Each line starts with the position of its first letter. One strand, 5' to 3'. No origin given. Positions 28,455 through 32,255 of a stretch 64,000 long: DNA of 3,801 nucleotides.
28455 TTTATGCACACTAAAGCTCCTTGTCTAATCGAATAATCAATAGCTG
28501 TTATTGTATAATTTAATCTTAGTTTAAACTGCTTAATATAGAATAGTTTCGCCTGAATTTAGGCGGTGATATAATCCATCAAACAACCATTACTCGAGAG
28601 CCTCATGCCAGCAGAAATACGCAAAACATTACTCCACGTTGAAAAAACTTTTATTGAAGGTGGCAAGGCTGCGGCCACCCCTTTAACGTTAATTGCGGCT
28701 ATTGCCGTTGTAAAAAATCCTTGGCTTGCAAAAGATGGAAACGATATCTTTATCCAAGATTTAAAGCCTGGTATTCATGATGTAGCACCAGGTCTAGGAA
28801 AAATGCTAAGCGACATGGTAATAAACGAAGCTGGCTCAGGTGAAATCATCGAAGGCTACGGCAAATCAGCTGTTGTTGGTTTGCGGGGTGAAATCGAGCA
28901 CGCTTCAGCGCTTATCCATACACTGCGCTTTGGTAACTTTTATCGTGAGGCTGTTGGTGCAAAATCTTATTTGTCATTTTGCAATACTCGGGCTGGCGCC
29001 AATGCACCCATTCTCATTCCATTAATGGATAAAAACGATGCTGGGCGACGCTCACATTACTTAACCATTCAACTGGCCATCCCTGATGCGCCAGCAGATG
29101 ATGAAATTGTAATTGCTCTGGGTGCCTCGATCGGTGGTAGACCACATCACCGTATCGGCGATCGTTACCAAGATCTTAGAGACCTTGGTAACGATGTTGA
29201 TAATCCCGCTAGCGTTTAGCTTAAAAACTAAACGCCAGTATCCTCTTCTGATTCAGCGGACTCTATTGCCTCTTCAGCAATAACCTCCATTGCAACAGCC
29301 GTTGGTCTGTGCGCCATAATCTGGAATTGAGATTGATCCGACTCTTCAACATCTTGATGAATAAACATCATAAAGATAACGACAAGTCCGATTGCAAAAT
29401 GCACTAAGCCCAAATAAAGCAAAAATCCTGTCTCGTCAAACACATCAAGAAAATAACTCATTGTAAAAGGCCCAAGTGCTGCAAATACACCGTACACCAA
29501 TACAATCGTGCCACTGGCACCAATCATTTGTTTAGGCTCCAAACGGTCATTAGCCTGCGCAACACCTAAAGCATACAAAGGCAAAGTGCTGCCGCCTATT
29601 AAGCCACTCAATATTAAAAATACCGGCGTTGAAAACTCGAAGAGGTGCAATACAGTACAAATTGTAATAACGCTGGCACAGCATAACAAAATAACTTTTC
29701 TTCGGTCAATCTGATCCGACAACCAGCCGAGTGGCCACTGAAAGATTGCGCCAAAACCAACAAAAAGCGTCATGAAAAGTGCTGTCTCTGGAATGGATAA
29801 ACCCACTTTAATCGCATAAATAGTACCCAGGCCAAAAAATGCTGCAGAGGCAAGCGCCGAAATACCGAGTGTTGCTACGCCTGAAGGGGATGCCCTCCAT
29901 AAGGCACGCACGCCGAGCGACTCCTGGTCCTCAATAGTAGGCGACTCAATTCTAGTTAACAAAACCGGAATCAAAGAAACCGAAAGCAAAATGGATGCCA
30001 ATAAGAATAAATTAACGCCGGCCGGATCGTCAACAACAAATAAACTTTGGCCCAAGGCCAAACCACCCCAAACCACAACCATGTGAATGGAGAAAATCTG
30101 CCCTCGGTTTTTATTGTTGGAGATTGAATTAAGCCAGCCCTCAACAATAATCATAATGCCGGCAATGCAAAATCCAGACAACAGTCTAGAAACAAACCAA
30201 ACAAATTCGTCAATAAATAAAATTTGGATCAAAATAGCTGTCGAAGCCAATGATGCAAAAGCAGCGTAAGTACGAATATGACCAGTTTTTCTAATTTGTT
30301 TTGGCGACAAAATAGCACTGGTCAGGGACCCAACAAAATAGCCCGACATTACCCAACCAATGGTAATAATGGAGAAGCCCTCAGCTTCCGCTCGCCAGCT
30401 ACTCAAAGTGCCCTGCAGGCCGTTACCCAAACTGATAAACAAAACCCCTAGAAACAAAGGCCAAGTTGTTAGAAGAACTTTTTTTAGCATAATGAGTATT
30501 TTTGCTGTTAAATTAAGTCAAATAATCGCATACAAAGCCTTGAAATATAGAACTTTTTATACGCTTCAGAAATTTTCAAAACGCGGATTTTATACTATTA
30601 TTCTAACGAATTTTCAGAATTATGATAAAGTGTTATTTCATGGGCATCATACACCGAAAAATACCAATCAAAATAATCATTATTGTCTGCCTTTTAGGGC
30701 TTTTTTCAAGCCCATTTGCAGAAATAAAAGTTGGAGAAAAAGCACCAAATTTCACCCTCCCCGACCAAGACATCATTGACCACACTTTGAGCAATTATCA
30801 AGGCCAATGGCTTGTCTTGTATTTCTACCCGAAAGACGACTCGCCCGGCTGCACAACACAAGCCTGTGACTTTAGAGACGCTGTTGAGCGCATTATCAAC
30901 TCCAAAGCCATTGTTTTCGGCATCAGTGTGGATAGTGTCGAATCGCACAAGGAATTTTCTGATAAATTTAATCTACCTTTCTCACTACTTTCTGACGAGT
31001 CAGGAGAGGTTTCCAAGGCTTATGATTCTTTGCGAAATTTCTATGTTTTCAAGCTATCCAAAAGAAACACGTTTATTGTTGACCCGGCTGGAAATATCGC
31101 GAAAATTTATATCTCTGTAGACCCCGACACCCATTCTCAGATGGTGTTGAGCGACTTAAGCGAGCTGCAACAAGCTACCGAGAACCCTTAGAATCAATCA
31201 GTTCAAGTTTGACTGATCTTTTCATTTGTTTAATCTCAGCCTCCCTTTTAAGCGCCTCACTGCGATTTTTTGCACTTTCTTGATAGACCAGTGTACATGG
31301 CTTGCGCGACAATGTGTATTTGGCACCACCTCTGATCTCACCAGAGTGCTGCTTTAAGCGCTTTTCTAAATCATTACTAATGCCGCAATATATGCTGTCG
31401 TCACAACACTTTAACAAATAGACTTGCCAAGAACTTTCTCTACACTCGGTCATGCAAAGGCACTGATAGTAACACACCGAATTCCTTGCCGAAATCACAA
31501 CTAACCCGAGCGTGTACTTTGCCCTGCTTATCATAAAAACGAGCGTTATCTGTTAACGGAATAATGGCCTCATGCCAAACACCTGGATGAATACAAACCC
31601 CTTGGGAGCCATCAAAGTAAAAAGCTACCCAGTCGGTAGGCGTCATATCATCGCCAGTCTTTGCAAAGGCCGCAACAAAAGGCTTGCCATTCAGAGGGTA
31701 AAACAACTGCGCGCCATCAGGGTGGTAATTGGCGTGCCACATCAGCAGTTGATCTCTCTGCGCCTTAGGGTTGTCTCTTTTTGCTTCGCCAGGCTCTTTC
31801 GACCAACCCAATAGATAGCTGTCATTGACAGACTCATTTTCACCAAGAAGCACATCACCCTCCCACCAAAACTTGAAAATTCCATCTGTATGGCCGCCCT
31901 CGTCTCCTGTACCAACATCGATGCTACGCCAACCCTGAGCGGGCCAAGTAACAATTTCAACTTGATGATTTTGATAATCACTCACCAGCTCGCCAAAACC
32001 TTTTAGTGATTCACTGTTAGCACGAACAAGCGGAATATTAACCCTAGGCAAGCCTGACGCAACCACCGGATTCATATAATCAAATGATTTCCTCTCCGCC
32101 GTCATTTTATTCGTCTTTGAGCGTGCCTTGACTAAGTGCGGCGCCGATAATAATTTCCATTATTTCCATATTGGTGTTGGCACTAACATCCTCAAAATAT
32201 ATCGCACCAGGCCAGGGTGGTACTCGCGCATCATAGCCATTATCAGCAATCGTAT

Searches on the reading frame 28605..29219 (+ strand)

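Call 13: search_protein_families(library=pfam, proteins=[window:28605-29219:+], max_evalue=0.001)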
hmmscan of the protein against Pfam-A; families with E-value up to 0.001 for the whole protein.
window:28605-29219:+ (204 aa): 1 family
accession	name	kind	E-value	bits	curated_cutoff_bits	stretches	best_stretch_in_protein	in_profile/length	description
PF06684.16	AA_synth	-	1.7e-61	207.2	27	1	5-185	1-175/175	Amino acid synthesis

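Call 15: search_protein_families(library=ncbifam, proteins=[window:28605-29219:+], max_evalue=0.001)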
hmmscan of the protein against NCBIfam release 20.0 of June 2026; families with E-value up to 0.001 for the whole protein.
window:28605-29219:+ (204 aa): 0 families

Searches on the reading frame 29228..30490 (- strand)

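Call 13: search_protein_families(library=pfam, proteins=[window:29228-30490:-], max_evalue=0.001)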
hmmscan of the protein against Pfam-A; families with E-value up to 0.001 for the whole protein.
window:29228-30490:- (420 aa): 3 families
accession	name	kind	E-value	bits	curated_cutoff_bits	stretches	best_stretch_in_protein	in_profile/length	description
PF07690.21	MFS_1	-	9.8e-26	90.9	33.4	2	210-397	7-192/347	Major Facilitator Superfamily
PF06779.20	MFS_4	-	5.5e-08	33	26.3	1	36-351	22-342/364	Uncharacterised MFS-type transporter YbfB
PF00083.30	Sugar_tr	-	6.1e-06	25.8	22.3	1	40-179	44-190/452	Sugar (and other) transporter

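Call 15: search_protein_families(library=ncbifam, proteins=[window:29228-30490:-], max_evalue=0.001)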
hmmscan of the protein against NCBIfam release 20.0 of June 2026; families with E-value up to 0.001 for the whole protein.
window:29228-30490:- (420 aa): 4 families
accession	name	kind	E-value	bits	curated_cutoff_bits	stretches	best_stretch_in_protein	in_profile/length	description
NF002962.0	PRK03633.1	equivalog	1.3e-32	113.3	361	1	12-371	11-368/382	MFS transporter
NF052292.1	efflux_CraA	equivalog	0.00013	21.2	725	1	237-349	53-164/409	chloramphenicol efflux MFS transporter CraA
NF011931.1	PRK15402.1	subfamily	0.00041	19.3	439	1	239-356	49-166/401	MdfA family multidrug efflux MFS transporter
TIGR00880.1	2_A_01_02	superfamily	0.00099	19.2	131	0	97-175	53-133/141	multidrug resistance protein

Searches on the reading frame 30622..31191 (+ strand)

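Call 13: search_protein_families(library=pfam, proteins=[window:30622-31191:+], max_evalue=0.001)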
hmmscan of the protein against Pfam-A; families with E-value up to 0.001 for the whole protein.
window:30622-31191:+ (189 aa): 2 families
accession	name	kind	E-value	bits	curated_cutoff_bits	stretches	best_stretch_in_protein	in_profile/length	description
PF00578.27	AhpC-TSA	-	9.3e-39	132.6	26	1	37-161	1-123/124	AhpC/TSA family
PF08534.16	Redoxin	-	4e-20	72.5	26.6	1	36-172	1-142/148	Redoxin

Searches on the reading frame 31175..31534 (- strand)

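Call 13: search_protein_families(library=pfam, proteins=[window:31175-31534:-], max_evalue=0.001)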
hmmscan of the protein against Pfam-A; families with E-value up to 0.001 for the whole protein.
window:31175-31534:- (119 aa): 1 family
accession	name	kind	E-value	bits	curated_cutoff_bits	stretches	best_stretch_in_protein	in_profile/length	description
PF01541.30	GIY-YIG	-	7.9e-15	55.4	22.6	1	36-108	2-75/78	GIY-YIG catalytic domain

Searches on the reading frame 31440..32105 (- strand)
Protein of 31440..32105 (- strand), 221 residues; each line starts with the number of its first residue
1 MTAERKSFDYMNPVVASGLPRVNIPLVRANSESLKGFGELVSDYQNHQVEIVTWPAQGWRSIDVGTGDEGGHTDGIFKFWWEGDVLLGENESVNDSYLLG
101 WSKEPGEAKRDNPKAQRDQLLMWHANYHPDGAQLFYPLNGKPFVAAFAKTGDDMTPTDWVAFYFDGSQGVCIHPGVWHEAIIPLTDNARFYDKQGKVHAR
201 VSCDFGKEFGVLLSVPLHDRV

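Call 13: search_protein_families(library=pfam, proteins=[window:31440-32105:-], max_evalue=0.001)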
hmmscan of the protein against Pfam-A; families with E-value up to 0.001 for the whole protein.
window:31440-32105:- (221 aa): 1 family
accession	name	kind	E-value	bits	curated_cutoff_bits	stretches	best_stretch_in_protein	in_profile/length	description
PF04115.18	Ureidogly_lyase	-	1.1e-13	51.5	23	1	127-191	75-139/162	Ureidoglycolate lyase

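Call 15: search_protein_families(library=ncbifam, proteins=[window:31440-32105:-], max_evalue=0.001)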
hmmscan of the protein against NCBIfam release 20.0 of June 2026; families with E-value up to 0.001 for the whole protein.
window:31440-32105:- (221 aa): 8 families
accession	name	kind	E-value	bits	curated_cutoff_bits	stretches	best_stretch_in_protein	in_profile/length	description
NF002949.0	PRK03606.1-2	equivalog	2.1e-11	43.9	230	1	126-195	74-145/167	ureidoglycolate lyase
NF009932.0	PRK13395.1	subfamily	7.1e-10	38.7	160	1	125-190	73-138/171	ureidoglycolate lyase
NF002950.0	PRK03606.1-3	equivalog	4.9e-09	36.1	282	1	126-190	74-137/170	ureidoglycolate lyase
NF002954.0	PRK03606.2-5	equivalog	5e-09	35.8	212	1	126-190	77-140/168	ureidoglycolate lyase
NF002952.0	PRK03606.2-3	equivalog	1.2e-08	35.1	260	1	126-190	75-138/164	ureidoglycolate lyase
NF002951.0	PRK03606.2-2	equivalog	5.7e-08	32.6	270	1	126-191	75-139/166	ureidoglycolate lyase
NF002953.0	PRK03606.2-4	equivalog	7.4e-08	32.4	315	1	126-190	76-139/169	ureidoglycolate lyase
NF002948.0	PRK03606.1-1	equivalog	2e-07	31.1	275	1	120-185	66-131/160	ureidoglycolate lyase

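Call 48: search_solved_structures(query=window:31440-32105:-, max_evalue=1)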
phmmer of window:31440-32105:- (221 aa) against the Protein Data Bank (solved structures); distinct sequences matched with E-value up to 1: 4.
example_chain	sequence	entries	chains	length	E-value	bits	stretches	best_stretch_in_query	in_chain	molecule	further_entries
2bdr_A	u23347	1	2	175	1.6e-08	37.6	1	122-195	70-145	Ureidoglycolate hydrolase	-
1xsr_A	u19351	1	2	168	3e-06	30.2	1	122-182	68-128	Ureidoglycolate hydrolase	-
1xsq_A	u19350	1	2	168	3.1e-06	30.1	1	122-182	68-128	Ureidoglycolate hydrolase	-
1yqc_A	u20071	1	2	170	3.2e-06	30.1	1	122-182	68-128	Ureidoglycolate hydrolase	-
